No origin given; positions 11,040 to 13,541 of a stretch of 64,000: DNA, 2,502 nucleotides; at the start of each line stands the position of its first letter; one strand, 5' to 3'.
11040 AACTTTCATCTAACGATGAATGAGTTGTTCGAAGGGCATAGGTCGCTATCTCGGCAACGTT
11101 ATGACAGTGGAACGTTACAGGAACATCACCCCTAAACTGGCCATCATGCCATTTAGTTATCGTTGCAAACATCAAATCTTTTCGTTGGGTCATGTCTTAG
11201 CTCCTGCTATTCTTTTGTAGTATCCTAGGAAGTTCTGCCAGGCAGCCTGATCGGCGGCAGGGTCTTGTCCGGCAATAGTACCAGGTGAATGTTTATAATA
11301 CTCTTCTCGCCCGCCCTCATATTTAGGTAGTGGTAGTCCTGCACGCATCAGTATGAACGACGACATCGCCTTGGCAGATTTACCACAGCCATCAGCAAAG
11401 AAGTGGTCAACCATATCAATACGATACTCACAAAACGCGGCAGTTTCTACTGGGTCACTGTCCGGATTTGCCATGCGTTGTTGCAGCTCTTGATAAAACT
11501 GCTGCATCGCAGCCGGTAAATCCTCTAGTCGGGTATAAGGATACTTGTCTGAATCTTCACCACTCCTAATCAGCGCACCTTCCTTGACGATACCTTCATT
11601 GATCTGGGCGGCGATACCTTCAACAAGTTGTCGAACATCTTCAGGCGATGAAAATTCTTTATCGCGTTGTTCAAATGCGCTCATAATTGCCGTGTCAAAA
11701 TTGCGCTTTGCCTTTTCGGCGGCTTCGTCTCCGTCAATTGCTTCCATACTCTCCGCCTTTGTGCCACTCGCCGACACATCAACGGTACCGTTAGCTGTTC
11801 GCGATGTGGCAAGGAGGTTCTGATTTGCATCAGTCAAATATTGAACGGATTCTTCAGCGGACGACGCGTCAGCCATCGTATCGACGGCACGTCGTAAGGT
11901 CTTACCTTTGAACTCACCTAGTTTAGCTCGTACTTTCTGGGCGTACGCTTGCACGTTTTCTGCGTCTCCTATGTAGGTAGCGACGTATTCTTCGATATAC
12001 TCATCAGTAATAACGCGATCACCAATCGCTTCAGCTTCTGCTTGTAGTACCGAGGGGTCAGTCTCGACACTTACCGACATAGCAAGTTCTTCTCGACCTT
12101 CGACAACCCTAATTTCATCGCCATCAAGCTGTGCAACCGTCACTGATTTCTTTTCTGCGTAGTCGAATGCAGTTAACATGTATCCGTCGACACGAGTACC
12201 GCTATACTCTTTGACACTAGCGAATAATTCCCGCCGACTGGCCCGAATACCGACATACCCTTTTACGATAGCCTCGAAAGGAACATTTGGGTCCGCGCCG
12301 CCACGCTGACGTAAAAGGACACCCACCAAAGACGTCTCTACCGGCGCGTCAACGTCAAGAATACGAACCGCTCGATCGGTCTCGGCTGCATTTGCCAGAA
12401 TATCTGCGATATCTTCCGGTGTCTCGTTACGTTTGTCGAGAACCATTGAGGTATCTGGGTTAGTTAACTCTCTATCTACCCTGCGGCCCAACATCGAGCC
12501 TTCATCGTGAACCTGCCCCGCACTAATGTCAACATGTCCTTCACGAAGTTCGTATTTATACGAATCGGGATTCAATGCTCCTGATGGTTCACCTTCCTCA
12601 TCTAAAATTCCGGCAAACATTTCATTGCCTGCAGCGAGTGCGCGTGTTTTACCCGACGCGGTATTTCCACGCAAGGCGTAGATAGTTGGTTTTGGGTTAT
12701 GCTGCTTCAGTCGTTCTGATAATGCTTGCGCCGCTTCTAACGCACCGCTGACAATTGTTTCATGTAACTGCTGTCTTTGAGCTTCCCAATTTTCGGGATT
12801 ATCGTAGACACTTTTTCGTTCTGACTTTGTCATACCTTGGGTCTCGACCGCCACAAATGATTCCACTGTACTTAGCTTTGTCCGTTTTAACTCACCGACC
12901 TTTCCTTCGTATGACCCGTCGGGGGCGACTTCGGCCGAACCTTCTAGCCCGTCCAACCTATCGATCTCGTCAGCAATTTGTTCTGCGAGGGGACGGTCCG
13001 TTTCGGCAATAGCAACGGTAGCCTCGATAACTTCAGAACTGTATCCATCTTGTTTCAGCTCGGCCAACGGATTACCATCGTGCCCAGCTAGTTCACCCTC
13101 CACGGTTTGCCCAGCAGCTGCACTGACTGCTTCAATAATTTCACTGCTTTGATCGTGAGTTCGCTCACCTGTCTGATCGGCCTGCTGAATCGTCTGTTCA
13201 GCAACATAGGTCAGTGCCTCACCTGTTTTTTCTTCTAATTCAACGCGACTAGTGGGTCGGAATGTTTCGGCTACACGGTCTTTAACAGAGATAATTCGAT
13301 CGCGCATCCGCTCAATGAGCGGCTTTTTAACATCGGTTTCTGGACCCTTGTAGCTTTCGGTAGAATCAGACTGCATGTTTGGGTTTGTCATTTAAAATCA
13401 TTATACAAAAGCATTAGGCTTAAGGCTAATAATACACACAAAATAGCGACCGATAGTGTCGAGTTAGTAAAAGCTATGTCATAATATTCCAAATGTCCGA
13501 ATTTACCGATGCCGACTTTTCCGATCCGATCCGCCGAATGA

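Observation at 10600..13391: Large P-loop protein ending in a divergent Fic/Doc-like motif (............), translationally coupled to an HD-domain hydrolase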

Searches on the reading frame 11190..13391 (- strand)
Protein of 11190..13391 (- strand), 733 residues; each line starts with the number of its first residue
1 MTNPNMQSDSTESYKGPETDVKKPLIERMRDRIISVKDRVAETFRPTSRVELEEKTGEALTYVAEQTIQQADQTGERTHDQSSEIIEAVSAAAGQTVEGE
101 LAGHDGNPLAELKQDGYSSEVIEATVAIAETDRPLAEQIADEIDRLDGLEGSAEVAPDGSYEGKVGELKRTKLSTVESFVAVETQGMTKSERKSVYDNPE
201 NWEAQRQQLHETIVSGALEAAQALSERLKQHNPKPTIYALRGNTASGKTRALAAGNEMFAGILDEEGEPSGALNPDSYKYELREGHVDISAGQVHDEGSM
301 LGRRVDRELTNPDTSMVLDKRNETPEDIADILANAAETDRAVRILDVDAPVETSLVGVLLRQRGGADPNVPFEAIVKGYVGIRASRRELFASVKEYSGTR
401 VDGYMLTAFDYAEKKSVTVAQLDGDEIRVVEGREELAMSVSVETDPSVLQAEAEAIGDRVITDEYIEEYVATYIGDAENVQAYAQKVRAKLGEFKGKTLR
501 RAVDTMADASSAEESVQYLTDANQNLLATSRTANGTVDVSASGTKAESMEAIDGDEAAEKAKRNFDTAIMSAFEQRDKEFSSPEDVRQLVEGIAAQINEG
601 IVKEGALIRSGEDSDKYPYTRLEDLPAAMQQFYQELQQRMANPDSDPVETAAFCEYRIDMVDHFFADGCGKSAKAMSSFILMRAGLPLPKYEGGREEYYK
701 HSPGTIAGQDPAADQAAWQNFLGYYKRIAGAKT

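Call 3: search_protein_families(library=pfam, proteins=[window:11190-13391:-], max_evalue=1)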
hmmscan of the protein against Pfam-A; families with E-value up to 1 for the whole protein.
window:11190-13391:- (733 aa): 4 families
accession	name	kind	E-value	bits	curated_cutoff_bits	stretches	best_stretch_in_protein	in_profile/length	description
PF06414.18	Zeta_toxin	-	1.1e-05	25.4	22.3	1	229-377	9-161/199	Zeta toxin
PF02661.23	Fic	-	0.016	16.5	24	1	583-680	4-92/93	Fic/DOC family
PF14601.11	TFX_C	-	0.12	12.8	27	1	48-102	13-67/83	DNA_binding protein, TFX, C-term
PF13671.12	AAA_33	-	0.4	11.4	27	1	299-374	57-132/143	AAA domain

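Call 4: search_protein_families(library=ncbifam, proteins=[window:11190-13391:-], max_evalue=1)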
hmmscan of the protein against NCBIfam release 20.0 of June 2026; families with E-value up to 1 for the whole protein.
window:11190-13391:- (733 aa): 4 families
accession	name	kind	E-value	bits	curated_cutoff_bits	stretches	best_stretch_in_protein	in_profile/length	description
NF041405.1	XopAJ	subfamily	3.4e-64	217.1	300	1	191-505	16-322/324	XopAJ/AvrRxo1 family type III secretion system effector zeta toxin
NF041381.1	XopAC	subfamily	0.0082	14.9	450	1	607-687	345-417/451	XopAC/AvrAC family type III secretion system effector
TIGR00103.1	DNA_YbaB_EbfC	equivalog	0.028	14.5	49.45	1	504-575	10-81/104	YbaB/EbfC family nucleoid-associated protein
TIGR00721.1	tfx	subfamily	0.15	11.9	60.25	1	47-102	63-118/137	Tfx family DNA-binding protein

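Call 5: search_solved_structures(query=window:11190-13391:-, max_evalue=1, show_alignments=3)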
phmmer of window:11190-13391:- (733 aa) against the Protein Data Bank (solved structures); distinct sequences matched with E-value up to 1: 14.
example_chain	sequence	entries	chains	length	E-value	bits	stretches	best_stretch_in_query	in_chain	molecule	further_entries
4z8q_A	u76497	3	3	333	5.6e-35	124.2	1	196-502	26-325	AvrRxo1-ORF1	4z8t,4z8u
4z8v_A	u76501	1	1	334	5.7e-35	124.2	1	196-502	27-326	AvrRxo1-ORF1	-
9yz5_A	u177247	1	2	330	0.00018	23.4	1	623-699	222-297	Protein adenylyltransferase FICD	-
6i7h_A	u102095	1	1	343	0.00019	23.4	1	623-699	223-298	Adenosine monophosphate-protein transferase FICD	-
6i7i_A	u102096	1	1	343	0.00019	23.3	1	623-699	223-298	Adenosine monophosphate-protein transferase FICD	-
6i7g_A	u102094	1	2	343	0.00019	23.3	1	623-699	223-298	Adenosine monophosphate-protein transferase FICD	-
4u04_A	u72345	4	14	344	0.00019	23.3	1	623-699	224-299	Adenosine monophosphate-protein transferase FICD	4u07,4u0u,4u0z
6i7j_A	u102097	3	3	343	0.00019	23.3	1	623-699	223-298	Adenosine monophosphate-protein transferase FICD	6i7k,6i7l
4u0s_A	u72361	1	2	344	0.0002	23.3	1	623-699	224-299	Adenosine monophosphate-protein transferase FICD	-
6zmd_B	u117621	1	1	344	0.00022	23.2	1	623-699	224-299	Protein adenylyltransferase FICD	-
5jj6_A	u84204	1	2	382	0.00098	21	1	645-699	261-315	Adenosine monophosphate-protein transferase FICD homolog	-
5jj7_A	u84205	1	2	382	0.001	21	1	645-699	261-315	Adenosine monophosphate-protein transferase FICD homolog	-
7b7z_A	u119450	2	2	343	0.0012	20.7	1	623-699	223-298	Protein adenylyltransferase FICD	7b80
3cuc_A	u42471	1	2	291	0.01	17.6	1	615-691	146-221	Protein of unknown function with a Fic domain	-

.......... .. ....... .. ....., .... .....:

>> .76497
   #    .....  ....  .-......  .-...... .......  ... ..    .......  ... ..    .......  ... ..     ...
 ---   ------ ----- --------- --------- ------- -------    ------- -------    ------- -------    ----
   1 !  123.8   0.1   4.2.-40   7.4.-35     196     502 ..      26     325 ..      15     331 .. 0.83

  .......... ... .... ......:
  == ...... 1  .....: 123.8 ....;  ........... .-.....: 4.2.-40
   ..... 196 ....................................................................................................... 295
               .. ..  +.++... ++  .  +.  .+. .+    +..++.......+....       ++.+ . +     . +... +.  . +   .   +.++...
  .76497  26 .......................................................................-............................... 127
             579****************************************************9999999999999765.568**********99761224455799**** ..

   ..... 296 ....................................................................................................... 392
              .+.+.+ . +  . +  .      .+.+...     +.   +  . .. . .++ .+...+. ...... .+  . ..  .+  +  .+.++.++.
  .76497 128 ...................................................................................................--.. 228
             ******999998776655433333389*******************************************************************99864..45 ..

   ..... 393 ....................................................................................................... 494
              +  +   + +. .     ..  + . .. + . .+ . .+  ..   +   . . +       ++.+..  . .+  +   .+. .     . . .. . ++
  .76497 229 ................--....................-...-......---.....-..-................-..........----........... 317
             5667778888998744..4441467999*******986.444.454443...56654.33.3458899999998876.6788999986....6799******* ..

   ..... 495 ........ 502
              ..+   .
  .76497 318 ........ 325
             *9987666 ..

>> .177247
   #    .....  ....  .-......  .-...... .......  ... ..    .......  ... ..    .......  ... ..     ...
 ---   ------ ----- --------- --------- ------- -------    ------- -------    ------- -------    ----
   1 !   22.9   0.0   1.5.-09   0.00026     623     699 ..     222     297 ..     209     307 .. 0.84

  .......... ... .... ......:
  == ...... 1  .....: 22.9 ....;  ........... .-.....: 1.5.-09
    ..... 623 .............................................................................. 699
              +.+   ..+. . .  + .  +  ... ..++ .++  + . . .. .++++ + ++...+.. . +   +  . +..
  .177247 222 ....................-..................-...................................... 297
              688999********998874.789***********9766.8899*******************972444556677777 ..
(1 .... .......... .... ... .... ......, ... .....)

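Call 7: find_homologous_proteins(query=window:11190-13391:-, max_evalue=0.001)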
Query window:11190-13391:- (733 aa): 14 proteins with E <= 0.001 among 8000 candidates.
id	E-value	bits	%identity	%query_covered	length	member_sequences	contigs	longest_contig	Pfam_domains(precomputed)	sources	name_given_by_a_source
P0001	0.0e+0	1592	100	100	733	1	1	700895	PF06414.19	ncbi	ncbi:MAG: zeta toxin family protein [Candidatus Microsaccharimonas sp.]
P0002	2.3e-274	930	58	100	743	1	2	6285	-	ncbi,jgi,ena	ncbi:MAG: hypothetical protein WCP03_03280 [Candidatus Saccharibacteria bacterium]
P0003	2.5e-272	923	59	100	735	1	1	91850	PF06414.19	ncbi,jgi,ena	ncbi:MAG: zeta toxin family protein [Candidatus Saccharibacteria bacterium]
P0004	2.2e-270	917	60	99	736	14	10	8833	PF06414.19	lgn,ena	-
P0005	9.5e-250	849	55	100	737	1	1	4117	-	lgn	-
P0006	4.0e-211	721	56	82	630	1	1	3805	PF06414.19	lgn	-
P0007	3.7e-92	328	40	66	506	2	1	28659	PF06414.19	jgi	jgi:hypothetical protein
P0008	3.9e-84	302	37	72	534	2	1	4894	-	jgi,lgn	-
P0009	2.9e-63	233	44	42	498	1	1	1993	PF06414.19,PF13671.13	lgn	-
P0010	2.7e-62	229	45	42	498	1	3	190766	PF06414.19,PF13671.13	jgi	jgi:predicted kinase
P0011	7.6e-60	221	41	46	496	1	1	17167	PF06414.19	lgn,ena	-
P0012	1.3e-56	211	40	49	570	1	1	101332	PF06414.19,PF13671.13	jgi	jgi:hypothetical protein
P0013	2.6e-41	160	36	45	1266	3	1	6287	PF00191.26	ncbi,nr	ncbi:MAG TPA: XopAJ/AvrRxo1 family type III secretion system effector zeta toxin [Myxococcus sp.]|nr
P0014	4.9e-35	139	33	48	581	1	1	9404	-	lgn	-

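Call 10: find_encoding_contigs(protein=P0003, flank=6000, max_places=3)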
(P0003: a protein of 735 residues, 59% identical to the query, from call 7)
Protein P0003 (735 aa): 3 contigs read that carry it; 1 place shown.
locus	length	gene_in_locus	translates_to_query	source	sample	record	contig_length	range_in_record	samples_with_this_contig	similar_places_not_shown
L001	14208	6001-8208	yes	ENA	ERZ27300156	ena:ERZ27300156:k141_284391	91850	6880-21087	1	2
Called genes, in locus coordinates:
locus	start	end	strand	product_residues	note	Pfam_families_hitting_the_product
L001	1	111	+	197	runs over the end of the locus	PF06941:NT5C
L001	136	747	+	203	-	PF00300:His_Phos_1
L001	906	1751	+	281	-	-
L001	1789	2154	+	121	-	PF08818:DUF1801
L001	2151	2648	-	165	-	PF18306:LDcluster4 (faint)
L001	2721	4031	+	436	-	PF13302:Acetyltransf_3, PF00583:Acetyltransf_1, PF01636:APH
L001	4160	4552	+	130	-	-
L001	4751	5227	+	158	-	-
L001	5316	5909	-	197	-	PF00300:His_Phos_1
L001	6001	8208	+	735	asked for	PF06414:Zeta_toxin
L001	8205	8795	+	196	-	-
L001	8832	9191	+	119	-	-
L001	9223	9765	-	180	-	PF00293:NUDIX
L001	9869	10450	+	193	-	PF13302:Acetyltransf_3, PF13420:Acetyltransf_4, PF00583:Acetyltransf_1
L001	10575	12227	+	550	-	PF00282:Pyridoxal_deC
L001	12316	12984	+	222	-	PF00702:Hydrolase, PF13419:HAD_2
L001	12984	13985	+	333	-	PF13685:Fe-ADH_2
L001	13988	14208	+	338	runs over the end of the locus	PF00534:Glycos_transf_1 (weak)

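Call 11: find_encoding_contigs(protein=P0010, flank=6000, max_places=3)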
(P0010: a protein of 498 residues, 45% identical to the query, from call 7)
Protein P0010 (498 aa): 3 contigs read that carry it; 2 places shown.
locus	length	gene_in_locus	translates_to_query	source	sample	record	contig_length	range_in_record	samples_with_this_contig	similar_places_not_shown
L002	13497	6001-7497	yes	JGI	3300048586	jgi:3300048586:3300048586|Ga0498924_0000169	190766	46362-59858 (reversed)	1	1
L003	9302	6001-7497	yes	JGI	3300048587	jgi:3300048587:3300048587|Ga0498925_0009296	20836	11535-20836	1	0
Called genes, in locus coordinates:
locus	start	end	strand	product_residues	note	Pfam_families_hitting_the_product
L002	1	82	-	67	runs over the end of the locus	-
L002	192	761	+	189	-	-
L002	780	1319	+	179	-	-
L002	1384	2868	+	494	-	PF10502:Peptidase_S26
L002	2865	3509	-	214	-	-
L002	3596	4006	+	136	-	-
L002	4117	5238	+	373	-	PF13527:Acetyltransf_9 (faint)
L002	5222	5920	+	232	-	PF01551:Peptidase_M23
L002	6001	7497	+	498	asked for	PF06414:Zeta_toxin, PF13671:AAA_33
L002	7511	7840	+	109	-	-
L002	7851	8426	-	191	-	PF13328:HD_4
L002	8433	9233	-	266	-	-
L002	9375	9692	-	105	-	-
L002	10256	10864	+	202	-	-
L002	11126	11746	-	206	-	-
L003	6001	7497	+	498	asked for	PF06414:Zeta_toxin, PF13671:AAA_33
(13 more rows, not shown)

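Call 12: find_encoding_contigs(protein=P0012, flank=5000, max_places=2)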
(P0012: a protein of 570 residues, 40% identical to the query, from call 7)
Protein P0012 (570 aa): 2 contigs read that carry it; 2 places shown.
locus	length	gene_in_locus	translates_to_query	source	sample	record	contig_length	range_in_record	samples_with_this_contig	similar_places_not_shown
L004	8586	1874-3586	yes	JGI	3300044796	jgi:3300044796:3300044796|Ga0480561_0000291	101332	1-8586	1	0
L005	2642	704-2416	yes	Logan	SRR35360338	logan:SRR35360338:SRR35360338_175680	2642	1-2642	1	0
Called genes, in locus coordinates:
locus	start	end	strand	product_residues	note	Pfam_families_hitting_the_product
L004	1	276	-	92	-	?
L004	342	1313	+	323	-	-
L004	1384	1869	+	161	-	-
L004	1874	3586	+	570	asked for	PF06414:Zeta_toxin, PF13671:AAA_33 (faint)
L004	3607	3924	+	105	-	-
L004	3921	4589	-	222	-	PF13328:HD_4, PF01966:HD (weak)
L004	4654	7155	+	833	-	-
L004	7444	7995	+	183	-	PF11611:DUF4352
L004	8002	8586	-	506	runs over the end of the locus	-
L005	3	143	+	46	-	?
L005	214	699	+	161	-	-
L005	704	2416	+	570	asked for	PF06414:Zeta_toxin, PF13671:AAA_33 (faint)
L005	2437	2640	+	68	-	?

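Call 13: find_encoding_contigs(protein=P0007, flank=5000, max_places=2)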
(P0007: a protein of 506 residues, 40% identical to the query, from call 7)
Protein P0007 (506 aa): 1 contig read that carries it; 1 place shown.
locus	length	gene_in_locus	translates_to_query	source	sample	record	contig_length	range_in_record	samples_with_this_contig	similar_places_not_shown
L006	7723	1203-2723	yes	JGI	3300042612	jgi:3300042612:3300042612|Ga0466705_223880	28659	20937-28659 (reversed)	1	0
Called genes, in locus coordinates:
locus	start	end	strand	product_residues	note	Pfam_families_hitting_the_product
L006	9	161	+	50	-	-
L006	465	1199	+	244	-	-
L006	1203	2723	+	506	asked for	PF06414:Zeta_toxin (weak)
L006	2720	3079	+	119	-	-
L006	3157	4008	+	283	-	PF04383:KilA-N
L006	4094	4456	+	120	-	PF03551:PadR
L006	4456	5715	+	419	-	PF04024:PspC, PF07690:MFS_1 (weak)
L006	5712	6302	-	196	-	PF06541:ABC_trans_CmpB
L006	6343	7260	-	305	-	-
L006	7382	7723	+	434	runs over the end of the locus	PF02403:Seryl_tRNA_N, PF00587:tRNA-synt_2b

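Call 14: find_encoding_contigs(protein=P0011, flank=5000, max_places=2)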
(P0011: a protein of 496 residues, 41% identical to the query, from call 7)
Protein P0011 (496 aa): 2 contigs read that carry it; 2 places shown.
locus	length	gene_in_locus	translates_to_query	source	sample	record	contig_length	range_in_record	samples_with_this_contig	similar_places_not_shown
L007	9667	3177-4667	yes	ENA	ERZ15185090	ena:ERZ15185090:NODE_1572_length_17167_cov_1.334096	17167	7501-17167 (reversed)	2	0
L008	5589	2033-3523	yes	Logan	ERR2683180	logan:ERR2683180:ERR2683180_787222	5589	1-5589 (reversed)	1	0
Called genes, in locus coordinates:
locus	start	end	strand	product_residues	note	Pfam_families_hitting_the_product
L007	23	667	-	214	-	-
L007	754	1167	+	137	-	-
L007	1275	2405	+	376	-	-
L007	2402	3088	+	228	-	PF01551:Peptidase_M23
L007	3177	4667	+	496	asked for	PF06414:Zeta_toxin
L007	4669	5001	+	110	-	-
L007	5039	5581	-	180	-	PF13328:HD_4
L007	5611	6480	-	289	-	-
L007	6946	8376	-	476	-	PF00156:Pribosyltran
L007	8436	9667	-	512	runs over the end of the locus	PF00083:Sugar_tr (faint), PF07690:MFS_1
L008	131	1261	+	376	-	-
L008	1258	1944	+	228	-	PF01551:Peptidase_M23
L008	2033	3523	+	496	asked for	PF06414:Zeta_toxin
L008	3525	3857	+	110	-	-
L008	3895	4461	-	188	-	PF13328:HD_4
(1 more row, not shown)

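Call 15: find_encoding_contigs(protein=P0014, flank=5000, max_places=2)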
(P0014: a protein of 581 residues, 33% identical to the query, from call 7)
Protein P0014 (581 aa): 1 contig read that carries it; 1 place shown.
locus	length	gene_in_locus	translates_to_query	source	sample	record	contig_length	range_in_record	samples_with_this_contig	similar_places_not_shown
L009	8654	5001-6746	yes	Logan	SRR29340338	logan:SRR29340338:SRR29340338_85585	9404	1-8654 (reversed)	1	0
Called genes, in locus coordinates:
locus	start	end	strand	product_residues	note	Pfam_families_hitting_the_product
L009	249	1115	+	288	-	PF01553:Acyltransferase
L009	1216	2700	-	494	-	-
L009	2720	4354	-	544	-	-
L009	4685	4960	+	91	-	-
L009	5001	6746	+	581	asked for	-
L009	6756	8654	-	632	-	?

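Call 19: search_protein_families(library=padloc, proteins=[window:11190-13391:-], max_evalue=1)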
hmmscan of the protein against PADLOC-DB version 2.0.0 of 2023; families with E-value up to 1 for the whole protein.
window:11190-13391:- (733 aa): 0 families
